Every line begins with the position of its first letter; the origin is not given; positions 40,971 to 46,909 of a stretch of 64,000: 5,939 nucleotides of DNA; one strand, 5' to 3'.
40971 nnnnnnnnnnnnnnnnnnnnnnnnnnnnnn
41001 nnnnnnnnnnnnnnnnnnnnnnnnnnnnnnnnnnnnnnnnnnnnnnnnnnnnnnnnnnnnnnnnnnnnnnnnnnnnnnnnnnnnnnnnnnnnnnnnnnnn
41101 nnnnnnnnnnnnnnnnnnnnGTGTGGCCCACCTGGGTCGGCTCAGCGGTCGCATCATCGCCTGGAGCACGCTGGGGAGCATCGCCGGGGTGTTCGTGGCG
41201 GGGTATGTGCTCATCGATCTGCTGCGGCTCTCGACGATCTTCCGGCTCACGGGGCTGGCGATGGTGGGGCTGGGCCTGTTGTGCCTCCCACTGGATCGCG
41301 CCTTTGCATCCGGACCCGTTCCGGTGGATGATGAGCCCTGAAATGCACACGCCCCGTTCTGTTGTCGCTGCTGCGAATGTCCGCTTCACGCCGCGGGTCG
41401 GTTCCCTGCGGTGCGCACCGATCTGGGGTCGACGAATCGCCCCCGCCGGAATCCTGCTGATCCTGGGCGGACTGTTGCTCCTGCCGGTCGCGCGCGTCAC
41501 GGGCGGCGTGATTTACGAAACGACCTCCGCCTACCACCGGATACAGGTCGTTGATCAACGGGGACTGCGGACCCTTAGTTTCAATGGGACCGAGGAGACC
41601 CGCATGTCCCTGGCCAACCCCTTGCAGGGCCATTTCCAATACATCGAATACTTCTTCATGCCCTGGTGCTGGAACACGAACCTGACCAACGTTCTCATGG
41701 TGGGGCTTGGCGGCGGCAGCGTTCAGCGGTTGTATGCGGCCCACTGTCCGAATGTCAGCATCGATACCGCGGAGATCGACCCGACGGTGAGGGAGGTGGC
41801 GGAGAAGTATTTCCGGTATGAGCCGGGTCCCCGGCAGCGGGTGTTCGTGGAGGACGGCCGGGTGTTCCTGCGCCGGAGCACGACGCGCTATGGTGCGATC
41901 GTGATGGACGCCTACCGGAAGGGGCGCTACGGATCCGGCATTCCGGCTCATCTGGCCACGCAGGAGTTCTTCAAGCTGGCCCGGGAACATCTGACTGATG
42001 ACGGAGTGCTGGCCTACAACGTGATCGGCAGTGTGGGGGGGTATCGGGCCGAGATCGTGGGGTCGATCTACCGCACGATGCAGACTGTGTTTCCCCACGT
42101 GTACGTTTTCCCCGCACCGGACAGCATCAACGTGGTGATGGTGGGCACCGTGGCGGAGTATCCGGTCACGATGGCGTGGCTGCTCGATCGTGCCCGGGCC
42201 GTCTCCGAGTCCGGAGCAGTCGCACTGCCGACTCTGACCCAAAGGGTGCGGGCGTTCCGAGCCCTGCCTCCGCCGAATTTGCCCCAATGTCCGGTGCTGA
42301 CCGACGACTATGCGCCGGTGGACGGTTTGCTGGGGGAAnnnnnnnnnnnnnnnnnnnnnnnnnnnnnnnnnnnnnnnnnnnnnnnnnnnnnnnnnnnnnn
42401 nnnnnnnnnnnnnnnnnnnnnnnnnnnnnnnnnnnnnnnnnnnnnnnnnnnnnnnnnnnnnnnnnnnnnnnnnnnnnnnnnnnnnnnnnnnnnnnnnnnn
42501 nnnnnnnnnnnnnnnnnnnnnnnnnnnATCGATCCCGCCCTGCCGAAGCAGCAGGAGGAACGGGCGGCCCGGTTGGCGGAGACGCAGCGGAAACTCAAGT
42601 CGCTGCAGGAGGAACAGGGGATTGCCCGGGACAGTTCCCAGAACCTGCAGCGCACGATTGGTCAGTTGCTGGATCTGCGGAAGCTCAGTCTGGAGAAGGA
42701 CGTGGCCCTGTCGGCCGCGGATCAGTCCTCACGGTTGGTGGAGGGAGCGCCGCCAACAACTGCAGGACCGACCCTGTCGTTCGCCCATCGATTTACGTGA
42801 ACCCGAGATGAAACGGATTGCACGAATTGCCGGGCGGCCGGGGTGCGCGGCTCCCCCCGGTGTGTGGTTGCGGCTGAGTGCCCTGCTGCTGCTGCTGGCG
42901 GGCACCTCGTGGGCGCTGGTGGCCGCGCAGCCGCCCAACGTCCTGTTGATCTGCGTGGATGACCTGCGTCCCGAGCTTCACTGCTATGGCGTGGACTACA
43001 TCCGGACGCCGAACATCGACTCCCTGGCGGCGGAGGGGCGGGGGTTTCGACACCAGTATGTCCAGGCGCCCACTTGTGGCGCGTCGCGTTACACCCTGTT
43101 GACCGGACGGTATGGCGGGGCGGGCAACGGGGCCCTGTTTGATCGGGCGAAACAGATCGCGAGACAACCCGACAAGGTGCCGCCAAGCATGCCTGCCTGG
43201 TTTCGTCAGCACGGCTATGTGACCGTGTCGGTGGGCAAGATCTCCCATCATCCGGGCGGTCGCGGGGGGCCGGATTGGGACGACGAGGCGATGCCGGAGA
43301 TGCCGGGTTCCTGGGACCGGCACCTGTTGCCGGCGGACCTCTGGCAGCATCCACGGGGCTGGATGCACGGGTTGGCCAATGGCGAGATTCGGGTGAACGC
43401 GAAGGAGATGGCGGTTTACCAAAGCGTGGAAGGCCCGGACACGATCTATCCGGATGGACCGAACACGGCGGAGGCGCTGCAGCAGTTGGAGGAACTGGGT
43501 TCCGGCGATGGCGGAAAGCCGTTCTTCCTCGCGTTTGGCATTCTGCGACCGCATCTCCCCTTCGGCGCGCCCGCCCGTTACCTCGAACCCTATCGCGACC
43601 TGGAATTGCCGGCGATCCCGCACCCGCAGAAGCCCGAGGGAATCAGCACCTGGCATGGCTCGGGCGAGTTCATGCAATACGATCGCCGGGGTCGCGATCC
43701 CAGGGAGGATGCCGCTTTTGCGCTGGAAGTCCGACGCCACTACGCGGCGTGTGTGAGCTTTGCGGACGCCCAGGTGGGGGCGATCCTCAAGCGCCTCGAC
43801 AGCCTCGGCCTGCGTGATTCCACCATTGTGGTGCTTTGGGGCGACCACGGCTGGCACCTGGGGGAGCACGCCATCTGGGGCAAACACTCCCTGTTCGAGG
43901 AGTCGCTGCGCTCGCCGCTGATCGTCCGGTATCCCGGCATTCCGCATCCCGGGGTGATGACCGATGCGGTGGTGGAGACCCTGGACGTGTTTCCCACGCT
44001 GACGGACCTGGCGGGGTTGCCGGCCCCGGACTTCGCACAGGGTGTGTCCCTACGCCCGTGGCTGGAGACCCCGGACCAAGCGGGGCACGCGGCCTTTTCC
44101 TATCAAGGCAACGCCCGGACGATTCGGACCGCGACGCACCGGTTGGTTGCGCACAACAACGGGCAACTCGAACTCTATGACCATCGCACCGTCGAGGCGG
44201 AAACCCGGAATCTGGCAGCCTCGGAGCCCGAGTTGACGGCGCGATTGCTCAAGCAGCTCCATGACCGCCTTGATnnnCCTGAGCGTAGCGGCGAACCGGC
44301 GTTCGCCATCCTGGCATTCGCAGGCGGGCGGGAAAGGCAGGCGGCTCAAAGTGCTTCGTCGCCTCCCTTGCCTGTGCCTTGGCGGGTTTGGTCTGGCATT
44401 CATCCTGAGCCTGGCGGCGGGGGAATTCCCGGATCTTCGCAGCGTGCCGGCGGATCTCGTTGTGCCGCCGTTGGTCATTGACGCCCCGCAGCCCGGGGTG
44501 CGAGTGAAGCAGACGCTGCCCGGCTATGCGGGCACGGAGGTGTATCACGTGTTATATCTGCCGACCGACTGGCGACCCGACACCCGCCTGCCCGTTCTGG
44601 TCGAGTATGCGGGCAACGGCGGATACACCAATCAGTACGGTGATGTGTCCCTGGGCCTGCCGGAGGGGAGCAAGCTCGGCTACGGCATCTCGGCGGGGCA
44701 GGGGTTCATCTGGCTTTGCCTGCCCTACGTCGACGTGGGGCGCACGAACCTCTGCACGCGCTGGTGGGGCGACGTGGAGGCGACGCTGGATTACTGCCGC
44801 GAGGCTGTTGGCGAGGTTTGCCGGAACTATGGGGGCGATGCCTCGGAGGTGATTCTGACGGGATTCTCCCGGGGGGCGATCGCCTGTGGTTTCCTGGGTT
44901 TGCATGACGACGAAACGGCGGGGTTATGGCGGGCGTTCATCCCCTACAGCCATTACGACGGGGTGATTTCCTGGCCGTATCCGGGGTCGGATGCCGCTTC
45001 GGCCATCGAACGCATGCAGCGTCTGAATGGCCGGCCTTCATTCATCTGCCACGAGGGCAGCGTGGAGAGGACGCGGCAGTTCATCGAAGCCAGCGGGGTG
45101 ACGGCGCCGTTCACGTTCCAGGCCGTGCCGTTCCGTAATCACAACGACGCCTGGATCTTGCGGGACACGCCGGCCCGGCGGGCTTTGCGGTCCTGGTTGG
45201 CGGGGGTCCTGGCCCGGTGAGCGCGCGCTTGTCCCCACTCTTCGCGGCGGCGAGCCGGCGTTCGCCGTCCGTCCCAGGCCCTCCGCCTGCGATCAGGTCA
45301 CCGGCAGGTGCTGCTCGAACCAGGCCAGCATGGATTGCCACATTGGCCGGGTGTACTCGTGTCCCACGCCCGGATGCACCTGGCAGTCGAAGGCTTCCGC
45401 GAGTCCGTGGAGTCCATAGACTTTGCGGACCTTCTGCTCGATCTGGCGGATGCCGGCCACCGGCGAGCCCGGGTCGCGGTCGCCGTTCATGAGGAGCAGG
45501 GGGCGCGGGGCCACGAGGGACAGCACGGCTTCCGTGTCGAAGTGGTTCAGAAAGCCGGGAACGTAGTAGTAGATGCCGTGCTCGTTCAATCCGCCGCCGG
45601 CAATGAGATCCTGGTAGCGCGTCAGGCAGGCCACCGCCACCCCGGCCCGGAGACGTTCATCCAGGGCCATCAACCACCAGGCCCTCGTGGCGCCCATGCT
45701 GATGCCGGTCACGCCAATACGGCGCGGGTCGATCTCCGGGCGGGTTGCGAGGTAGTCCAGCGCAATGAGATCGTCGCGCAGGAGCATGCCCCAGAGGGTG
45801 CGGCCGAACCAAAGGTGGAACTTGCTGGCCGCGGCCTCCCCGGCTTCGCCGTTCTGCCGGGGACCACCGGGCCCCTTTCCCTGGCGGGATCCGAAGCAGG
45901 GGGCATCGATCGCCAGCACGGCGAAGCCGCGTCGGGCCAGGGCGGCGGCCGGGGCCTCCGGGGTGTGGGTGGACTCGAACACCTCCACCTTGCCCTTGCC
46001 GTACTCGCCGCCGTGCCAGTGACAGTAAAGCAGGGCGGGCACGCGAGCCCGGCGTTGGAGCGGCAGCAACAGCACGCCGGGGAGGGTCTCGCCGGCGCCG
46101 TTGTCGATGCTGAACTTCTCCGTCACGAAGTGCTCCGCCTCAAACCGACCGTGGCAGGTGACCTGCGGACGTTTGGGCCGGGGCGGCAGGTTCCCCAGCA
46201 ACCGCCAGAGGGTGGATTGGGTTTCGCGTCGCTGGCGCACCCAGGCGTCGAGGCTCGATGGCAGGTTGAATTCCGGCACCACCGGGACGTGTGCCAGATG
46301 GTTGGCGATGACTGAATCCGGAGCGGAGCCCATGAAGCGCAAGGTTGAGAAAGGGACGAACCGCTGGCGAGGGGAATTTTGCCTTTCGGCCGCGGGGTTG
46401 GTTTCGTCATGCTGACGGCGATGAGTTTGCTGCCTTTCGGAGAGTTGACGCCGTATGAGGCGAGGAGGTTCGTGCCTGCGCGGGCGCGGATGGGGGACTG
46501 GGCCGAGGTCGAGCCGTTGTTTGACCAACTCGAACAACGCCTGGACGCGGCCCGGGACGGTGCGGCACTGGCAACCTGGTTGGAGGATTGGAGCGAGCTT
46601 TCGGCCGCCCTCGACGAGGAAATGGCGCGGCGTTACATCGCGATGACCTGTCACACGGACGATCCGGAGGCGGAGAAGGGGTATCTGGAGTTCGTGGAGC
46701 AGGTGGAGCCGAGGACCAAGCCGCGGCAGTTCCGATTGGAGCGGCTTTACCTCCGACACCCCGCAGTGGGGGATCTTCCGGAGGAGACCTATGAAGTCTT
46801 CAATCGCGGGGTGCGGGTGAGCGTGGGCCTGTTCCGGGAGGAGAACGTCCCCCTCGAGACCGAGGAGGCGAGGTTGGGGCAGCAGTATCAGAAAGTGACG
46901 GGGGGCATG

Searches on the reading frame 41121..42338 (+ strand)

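Call 9: search_protein_families(library=pfam, proteins=[window:41121-42338:+], max_evalue=0.001)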
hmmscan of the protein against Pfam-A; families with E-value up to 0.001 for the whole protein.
window:41121-42338:+ (406 aa): 1 family
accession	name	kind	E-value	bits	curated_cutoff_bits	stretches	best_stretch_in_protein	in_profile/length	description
PF01564.23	Spermine_synth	-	7.4e-09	35.8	22.9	1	180-341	11-172/186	Spermine/spermidine synthase domain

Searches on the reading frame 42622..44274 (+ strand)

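Call 9: search_protein_families(library=pfam, proteins=[window:42622-44274:+], max_evalue=0.001)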
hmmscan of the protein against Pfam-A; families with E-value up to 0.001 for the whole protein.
window:42622-44274:+ (551 aa): 3 families
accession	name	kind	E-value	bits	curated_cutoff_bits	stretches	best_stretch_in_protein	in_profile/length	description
PF00884.28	Sulfatase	-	1.7e-42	146.2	25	1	105-465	1-300/301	Sulfatase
PF16347.10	SGSH_C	-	3.5e-16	60.1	29.3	1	414-550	1-148/154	N-sulphoglucosamine sulphohydrolase, C-terminal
PF01663.27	Phosphodiest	-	3.7e-06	27.2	23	0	107-164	1-56/342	Type I phosphodiesterase / nucleotide pyrophosphatase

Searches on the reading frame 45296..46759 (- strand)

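Call 9: search_protein_families(library=pfam, proteins=[window:45296-46759:-], max_evalue=0.001)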
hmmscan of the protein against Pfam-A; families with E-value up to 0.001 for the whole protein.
window:45296-46759:- (488 aa): 5 families
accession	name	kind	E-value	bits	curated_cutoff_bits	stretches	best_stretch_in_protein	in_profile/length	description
PF12715.13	Abhydrolase_7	-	4.5e-08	33.2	21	1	177-429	52-316/388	Abhydrolase family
PF00326.27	Peptidase_S9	-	2e-06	27.9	22.6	1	313-485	31-210/213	Prolyl oligopeptidase family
PF01738.24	DLH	-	3.2e-06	27.3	21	1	273-471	36-190/217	Dienelactone hydrolase family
PF02129.25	Peptidase_S15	-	4.9e-05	23.6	23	1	228-398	7-150/262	X-Pro dipeptidyl-peptidase (S15 family)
PF22244.2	GCE_fung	-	0.00013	22.3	27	0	334-373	91-132/231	Glucuronyl esterase, fungi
